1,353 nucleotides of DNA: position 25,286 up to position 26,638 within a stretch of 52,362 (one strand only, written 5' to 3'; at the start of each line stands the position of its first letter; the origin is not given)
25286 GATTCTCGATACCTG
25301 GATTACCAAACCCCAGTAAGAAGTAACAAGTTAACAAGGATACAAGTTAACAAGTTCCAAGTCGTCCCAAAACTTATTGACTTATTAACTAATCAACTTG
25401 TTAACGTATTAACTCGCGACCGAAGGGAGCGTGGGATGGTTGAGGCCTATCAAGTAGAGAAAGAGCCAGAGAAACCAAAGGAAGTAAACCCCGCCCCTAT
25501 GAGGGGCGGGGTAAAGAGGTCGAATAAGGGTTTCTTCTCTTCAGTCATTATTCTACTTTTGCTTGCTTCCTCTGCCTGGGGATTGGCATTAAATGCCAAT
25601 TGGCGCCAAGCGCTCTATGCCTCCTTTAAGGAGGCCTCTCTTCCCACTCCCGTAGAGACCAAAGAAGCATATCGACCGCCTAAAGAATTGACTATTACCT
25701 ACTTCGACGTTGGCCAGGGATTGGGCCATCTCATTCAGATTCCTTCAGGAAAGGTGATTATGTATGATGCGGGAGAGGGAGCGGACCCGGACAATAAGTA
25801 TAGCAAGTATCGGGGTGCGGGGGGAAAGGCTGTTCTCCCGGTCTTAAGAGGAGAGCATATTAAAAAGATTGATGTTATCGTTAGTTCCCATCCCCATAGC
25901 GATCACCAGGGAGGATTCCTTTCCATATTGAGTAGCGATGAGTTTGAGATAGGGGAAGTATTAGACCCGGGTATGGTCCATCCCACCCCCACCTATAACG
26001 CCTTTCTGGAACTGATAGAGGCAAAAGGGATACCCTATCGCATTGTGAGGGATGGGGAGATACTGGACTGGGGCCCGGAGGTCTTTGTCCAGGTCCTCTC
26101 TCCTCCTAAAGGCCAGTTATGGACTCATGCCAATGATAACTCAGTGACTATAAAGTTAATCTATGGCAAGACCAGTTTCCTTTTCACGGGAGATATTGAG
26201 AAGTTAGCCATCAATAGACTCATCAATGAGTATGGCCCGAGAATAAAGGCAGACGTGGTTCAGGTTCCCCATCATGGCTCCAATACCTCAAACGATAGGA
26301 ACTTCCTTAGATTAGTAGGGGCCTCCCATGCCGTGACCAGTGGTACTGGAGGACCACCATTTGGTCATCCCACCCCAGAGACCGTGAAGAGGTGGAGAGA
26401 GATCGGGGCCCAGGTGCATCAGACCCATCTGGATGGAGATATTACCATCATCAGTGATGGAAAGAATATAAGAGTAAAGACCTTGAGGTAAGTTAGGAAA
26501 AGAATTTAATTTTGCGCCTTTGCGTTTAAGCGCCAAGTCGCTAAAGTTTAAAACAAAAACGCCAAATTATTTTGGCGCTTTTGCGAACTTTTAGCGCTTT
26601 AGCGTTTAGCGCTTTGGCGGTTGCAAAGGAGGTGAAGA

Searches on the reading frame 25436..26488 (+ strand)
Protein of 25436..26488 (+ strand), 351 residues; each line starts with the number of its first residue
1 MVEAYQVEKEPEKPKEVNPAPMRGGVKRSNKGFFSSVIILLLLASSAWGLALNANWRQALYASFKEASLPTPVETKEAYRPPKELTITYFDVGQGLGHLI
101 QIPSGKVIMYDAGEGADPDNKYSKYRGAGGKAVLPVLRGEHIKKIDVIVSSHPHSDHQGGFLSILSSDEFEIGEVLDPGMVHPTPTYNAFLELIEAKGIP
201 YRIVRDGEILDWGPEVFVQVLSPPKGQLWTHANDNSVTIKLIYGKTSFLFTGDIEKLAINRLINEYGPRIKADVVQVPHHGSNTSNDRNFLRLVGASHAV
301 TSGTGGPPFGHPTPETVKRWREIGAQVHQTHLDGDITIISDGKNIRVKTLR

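Call 3: search_protein_families(library=pfam, proteins=[window:25436-26488:+], max_evalue=0.01)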
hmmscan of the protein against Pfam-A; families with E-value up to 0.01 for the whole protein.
window:25436-26488:+ (351 aa): 2 families
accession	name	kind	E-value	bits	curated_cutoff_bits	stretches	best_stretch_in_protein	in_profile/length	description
PF00753.33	Lactamase_B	-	2e-14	54.4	22.7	1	92-300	3-191/196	Metallo-beta-lactamase superfamily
PF12706.13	Lactamase_B_2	-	2.6e-05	24.4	27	1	133-274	18-159/200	Beta-lactamase superfamily domain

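Call 36: search_solved_structures(query=window:25436-26488:+, max_evalue=0.001, show_alignments=1)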
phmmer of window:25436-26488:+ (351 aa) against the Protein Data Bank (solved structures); distinct sequences matched with E-value up to 0.001: 9.
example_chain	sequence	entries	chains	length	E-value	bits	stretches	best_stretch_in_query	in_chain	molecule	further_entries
30bt_A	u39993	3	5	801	3.6e-39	138.1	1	82-349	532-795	Beta-lactamase-like domain | ComEC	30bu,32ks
9ic4_A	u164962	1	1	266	3.7e-39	138.1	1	83-349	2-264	Competence protein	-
9vc6_A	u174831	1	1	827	1.7e-23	86.6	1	83-342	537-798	Competence protein ComEC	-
9vc9_A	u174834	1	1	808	7.6e-13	51.5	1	231-351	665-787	Dna internalization-related competence protein rec2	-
9vcb_A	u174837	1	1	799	5.4e-12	48.7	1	231-350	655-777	DNA internalization-related competence protein ComEC/Rec2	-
9vcf_A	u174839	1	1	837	6.2e-12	48.5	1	231-350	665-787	DNA internalization-related competence protein ComEC/Rec2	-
1wra_A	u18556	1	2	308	3e-06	29.8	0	227-339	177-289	Teichoic acid phosphorylcholine esterase/choline binding protein E (cbpE)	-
12qj_A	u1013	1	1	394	1.1e-05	27.9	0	227-338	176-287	Choline binding protein E CbpE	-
2bib_A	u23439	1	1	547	2.1e-05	27.1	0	227-339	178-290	TEICHOIC ACID PHOSPHORYLCHOLINE ESTERASE/ CHOLINE BINDING PROTEIN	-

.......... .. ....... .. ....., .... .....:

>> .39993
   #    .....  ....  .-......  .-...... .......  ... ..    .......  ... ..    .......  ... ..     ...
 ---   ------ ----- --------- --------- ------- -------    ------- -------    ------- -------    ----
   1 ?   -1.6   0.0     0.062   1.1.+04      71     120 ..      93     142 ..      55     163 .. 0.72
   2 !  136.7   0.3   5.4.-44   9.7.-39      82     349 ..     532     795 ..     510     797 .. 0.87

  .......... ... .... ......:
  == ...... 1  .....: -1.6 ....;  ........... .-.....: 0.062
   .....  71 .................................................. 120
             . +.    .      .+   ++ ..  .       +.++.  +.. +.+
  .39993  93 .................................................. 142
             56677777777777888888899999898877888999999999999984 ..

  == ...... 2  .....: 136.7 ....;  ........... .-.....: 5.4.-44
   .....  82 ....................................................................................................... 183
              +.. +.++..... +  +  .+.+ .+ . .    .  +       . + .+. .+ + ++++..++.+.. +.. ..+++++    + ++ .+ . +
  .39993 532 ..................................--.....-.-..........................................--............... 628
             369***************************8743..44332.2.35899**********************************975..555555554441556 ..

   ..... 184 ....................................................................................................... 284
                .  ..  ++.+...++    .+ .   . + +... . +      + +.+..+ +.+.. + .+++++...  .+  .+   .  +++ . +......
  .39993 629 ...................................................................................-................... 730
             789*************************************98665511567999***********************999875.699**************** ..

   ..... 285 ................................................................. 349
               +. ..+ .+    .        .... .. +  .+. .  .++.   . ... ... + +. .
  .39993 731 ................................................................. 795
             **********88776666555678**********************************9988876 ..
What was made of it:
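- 25436..26491 (+): Stand-alone ComEC-type MBL with an N-terminal hydrophobic segment read as a TM anchor and all motifs intact (VGQG, HPHSDH, TGD, VPHHGS). Candidate nuclease acting in trans. PDB ComEC MBL 30bt/9ic4, E 3.6e-39, 138 bits (call 36).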
